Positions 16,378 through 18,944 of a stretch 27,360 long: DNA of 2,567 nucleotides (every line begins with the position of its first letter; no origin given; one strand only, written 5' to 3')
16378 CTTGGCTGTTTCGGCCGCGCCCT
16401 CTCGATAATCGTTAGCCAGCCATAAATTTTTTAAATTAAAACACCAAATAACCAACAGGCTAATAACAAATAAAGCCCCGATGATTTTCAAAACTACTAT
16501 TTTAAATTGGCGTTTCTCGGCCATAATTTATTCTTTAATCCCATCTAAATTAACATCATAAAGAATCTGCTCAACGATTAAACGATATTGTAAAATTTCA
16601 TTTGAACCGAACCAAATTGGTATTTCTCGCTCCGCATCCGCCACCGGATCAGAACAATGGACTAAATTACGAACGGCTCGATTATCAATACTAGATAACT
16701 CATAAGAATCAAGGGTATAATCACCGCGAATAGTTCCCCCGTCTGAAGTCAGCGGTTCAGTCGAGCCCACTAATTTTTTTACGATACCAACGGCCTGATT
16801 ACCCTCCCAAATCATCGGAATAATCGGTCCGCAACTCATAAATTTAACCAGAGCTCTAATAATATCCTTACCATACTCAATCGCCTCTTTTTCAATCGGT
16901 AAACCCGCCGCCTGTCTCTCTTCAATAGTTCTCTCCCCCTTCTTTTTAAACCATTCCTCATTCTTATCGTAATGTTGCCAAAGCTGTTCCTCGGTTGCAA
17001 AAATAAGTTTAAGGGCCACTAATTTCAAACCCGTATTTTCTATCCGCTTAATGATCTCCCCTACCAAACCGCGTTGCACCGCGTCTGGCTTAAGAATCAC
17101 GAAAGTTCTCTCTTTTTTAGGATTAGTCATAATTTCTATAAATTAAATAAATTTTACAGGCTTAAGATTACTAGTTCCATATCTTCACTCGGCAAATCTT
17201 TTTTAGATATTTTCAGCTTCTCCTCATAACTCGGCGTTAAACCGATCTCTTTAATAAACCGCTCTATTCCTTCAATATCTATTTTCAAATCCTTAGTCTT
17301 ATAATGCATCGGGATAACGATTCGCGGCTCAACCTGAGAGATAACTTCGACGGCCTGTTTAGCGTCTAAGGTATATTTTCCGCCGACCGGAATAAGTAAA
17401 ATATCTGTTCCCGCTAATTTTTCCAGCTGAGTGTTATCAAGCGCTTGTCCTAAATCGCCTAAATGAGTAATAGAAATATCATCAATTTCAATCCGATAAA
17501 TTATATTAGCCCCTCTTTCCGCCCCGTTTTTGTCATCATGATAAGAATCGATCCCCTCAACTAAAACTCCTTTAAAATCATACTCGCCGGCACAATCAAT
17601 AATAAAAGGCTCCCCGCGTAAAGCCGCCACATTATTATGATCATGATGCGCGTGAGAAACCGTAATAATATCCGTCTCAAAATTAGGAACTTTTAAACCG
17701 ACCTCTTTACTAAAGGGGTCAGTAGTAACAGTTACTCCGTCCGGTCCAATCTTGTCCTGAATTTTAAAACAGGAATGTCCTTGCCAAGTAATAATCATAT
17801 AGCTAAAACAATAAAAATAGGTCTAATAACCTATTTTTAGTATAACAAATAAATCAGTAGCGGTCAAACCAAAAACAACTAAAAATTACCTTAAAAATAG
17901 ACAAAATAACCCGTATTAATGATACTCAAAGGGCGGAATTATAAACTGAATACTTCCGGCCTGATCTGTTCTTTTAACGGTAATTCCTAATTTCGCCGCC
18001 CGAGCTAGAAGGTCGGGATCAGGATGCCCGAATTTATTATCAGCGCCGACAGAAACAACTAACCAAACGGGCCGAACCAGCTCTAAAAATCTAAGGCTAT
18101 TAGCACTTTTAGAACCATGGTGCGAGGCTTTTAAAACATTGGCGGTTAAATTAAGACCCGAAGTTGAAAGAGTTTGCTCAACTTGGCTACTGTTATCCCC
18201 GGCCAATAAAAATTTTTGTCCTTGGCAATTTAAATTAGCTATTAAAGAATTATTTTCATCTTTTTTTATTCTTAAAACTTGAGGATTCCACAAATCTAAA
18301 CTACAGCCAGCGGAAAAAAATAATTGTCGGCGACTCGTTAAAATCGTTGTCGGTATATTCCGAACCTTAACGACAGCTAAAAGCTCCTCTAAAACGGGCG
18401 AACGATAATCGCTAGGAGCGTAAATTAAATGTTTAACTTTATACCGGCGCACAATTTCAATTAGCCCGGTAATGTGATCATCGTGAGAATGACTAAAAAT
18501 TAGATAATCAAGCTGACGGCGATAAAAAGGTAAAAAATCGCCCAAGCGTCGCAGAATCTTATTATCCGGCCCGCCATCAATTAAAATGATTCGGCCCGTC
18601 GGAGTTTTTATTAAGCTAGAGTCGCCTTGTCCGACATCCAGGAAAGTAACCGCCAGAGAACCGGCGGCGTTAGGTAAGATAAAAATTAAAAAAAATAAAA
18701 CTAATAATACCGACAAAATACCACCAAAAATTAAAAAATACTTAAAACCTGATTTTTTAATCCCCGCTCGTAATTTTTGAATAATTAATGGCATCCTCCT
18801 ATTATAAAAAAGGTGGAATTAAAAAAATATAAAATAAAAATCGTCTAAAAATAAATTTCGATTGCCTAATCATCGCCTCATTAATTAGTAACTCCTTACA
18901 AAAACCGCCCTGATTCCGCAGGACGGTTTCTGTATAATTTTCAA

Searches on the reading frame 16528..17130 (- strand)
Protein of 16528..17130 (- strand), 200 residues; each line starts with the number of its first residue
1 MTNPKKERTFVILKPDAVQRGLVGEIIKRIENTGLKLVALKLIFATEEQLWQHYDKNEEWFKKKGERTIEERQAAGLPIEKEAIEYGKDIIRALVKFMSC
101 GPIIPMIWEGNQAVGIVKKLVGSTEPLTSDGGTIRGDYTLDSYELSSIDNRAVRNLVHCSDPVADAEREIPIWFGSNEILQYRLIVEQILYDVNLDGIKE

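Call 24: search_protein_families(library=pfam, proteins=[window:16528-17130:-], max_evalue=0.0001)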
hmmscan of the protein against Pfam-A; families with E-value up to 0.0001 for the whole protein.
window:16528-17130:- (200 aa): 1 family
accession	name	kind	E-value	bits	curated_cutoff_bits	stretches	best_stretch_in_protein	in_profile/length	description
PF00334.24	NDK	-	1.2e-38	132.5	27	2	87-179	53-135/135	Nucleoside diphosphate kinase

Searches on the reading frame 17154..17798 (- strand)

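Call 24: search_protein_families(library=pfam, proteins=[window:17154-17798:-], max_evalue=0.0001)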
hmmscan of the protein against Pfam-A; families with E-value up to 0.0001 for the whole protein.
window:17154-17798:- (214 aa): 2 families
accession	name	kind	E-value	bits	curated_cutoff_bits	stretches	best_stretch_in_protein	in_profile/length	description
PF13483.12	Lactamase_B_3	-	1.3e-51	175.2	24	1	3-165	2-160/160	Beta-lactamase superfamily domain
PF12706.13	Lactamase_B_2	-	1.8e-10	41.2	27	1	79-166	104-200/200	Beta-lactamase superfamily domain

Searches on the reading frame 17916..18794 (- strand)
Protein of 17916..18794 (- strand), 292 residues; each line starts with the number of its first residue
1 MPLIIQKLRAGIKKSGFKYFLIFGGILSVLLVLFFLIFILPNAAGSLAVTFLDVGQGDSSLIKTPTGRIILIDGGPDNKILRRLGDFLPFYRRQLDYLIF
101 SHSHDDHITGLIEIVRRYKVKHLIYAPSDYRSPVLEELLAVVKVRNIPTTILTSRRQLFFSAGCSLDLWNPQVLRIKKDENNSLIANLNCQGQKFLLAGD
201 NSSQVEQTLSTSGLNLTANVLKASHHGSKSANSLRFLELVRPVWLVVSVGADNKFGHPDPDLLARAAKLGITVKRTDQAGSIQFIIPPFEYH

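Call 24: search_protein_families(library=pfam, proteins=[window:17916-18794:-], max_evalue=0.0001)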
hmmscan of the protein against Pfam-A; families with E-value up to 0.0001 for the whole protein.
window:17916-18794:- (292 aa): 2 families
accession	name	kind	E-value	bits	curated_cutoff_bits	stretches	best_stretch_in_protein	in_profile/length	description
PF00753.33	Lactamase_B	-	8e-12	45.9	22.7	1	53-132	2-81/196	Metallo-beta-lactamase superfamily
PF12706.13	Lactamase_B_2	-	1.3e-05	25.3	27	1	69-132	2-68/200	Beta-lactamase superfamily domain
